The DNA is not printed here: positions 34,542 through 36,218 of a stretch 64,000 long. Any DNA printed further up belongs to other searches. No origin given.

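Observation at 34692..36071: Sulfotransferase fused to a truncated, motif-degenerate CysQ/PAP-phosphatase-like domain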

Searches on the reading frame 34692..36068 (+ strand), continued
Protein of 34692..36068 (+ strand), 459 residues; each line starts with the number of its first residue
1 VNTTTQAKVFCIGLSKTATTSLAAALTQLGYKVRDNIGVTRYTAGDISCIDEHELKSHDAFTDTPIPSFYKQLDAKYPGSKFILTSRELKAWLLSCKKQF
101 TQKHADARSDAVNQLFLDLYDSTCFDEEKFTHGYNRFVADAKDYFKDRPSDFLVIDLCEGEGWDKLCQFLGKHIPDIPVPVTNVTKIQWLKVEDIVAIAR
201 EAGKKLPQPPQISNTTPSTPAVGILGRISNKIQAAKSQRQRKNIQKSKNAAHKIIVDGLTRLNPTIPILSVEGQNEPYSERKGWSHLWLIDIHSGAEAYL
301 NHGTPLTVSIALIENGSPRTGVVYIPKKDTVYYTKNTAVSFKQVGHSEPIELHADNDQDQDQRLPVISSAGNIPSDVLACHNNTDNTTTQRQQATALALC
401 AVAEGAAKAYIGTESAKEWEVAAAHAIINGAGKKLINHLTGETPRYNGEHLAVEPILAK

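Call 31: fold_search(model_id=the predicted structure, library=pdb)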
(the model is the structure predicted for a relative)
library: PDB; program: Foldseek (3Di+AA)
matches with E <= 10: 691; with E <= 0.001: 125
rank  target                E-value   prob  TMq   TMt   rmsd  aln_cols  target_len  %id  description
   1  3b8b                  1.8e-17  1.00  0.45  0.74   5.2       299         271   22  Crystal structure of CysQ from Bacteroides thetaiotaomicron, a bacterial member of the inositol monophosphatase family (released 2007-12-18)
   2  3t0j_A                5.4e-13  1.00  0.41  0.68   5.9       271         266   19  Crystal structure of inositol monophosphatase - II from Staphylococcus aureus MSSA476 (released 2012-07-25)
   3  5zon_A                6.9e-13  1.00  0.41  0.68   5.2       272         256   19  Histidinol phosphate phosphatase from Mycobacterium tuberculosis (released 2018-05-23)
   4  5i3s_B                9.3e-13  1.00  0.41  0.70   5.8       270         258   19  Crystal structure of Staphylococcal IMPase-II (released 2016-10-05)
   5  3t0j_D                1.2e-12  1.00  0.42  0.71   4.8       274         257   18  Crystal structure of inositol monophosphatase - II from Staphylococcus aureus MSSA476 (released 2012-07-25)
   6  5yht_A                1.3e-12  1.00  0.42  0.71   4.7       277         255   19  Crystal structure of a phosphatase from Mycobacterium tuberculosis in complex with its substrate (released 2018-05-23)
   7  5dw8_A                2.0e-12  1.00  0.41  0.70   5.7       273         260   19  Crystal structure of 2'AMP bound SaIMPase-II (released 2015-12-09)
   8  3t0j_B                2.6e-12  1.00  0.42  0.70   5.9       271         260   19  Crystal structure of inositol monophosphatase - II from Staphylococcus aureus MSSA476 (released 2012-07-25)
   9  5i3s_A                2.6e-12  1.00  0.41  0.68   5.9       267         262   20  Crystal structure of Staphylococcal IMPase-II (released 2016-10-05)
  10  3t0j_C                3.4e-12  1.00  0.41  0.68   5.9       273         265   19  Crystal structure of inositol monophosphatase - II from Staphylococcus aureus MSSA476 (released 2012-07-25)
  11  5j16_C                3.6e-12  1.00  0.39  0.68   6.0       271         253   19  Crystal structure of Inositol monophosphate bound SaIMPase-II (released 2017-02-08)
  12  5j16_A                4.1e-12  1.00  0.38  0.64   9.7       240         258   21  Crystal structure of Inositol monophosphate bound SaIMPase-II (released 2017-02-08)
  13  5dw8_B                4.9e-12  1.00  0.41  0.69   5.9       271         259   19  Crystal structure of 2'AMP bound SaIMPase-II (released 2015-12-09)
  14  8wip_A                6.2e-12  1.00  0.37  0.61   7.7       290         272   20  Crystal Structure of Pseudomonas aeruginosa SuhB in its apo form. (released 2024-10-02)
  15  5j16_D                7.0e-12  1.00  0.37  0.63  10.0       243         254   20  Crystal structure of Inositol monophosphate bound SaIMPase-II (released 2017-02-08)
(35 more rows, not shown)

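Call 39: find_related_loci(query=A1, collection=genome_contigs, flank=10000)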
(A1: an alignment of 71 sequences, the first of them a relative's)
Query A1 (459 aa) in genome_contigs; peptide patterns used: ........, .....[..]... (x = any residue, [..] = any of these).
78 stretches matched a pattern; 37 encode a relative of the query (tblastn E <= 1e-3); 37 distinct loci.
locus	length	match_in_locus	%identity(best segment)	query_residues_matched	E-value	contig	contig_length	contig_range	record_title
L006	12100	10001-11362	53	4-459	5e-163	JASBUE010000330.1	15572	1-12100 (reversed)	MAG: Candidatus Tenderia sp. isolate BWSM_60 k141_1468137, whole genome shotgun sequence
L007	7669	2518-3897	47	8-459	2e-129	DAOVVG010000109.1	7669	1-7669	MAG TPA_asm: Gammaproteobacteria bacterium isolate CSMAG_1699 CSMAG_1699_k141_119545_length_7669_cov_36.0108, whole geno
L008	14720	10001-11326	46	4-447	4e-128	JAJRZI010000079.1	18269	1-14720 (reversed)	MAG: Gammaproteobacteria bacterium isolate Dive96_bin4.167 k141_1449485, whole genome shotgun sequence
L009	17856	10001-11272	45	4-454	2e-121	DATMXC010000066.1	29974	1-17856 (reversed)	MAG TPA_asm: Gammaproteobacteria bacterium isolate SMAG_U13110 k141_6165, whole genome shotgun sequence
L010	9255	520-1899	43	8-459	2e-118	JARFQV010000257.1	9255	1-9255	MAG: Pseudomonadota bacterium isolate MAG_Ve_Sed_33 k141_125430, whole genome shotgun sequence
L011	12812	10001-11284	45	2-456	2e-118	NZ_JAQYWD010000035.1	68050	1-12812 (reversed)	MAG: Desulfobacula sp. isolate LigF6_bin14 NODE_189_length_68050_cov_2.774922, whole genome shotgun sequence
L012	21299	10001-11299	42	5-456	8e-118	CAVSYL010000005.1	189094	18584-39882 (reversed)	MAG: uncultured beta proteobacterium isolate MFD05521.bin.1.264 genome assembly, contig: contig_161141, whole genome sho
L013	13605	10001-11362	45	1-457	1e-114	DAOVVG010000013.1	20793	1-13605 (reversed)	MAG TPA_asm: Gammaproteobacteria bacterium isolate CSMAG_1699 CSMAG_1699_k141_5662839_length_20793_cov_13.2147, whole ge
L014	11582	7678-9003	44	1-447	2e-112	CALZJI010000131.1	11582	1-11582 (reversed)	MAG: uncultured Chromatiaceae bacterium isolate FCS_M_Gamma_042 genome assembly, contig: k121_243725, whole genome shotg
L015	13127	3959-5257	43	3-453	1e-111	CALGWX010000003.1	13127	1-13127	MAG: uncultured Burkholderiaceae bacterium isolate R1_Bin_METABAT__259_sub_1 genome assembly, contig: c_000002849335, wh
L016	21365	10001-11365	42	3-458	1e-111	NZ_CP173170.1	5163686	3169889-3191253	Methylotuvimicrobium sp. KM1 chromosome, complete genome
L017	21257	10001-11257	42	3-451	3e-111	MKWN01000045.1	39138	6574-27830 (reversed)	MAG: Thiobacillus sp. 65-29 SCNpilot_expt_1000_bf_scaffold_636, whole genome shotgun sequence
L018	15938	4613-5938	42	4-456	9e-111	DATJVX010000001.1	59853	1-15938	MAG TPA_asm: Casimicrobiaceae bacterium isolate SMAG_U15084 k141_4786755, whole genome shotgun sequence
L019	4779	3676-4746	48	4-352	2e-111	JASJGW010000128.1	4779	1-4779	MAG: Gammaproteobacteria bacterium isolate ChS5.bin.15 ChesSed_k141_1320524, whole genome shotgun sequence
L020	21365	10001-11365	40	3-458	4e-110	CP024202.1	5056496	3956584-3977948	Methylomicrobium sp. wino1 chromosome, complete genome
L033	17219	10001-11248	39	4-451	6e-89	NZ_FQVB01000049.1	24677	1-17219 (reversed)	Desulfacinum infernum DSM 9756, whole genome shotgun sequence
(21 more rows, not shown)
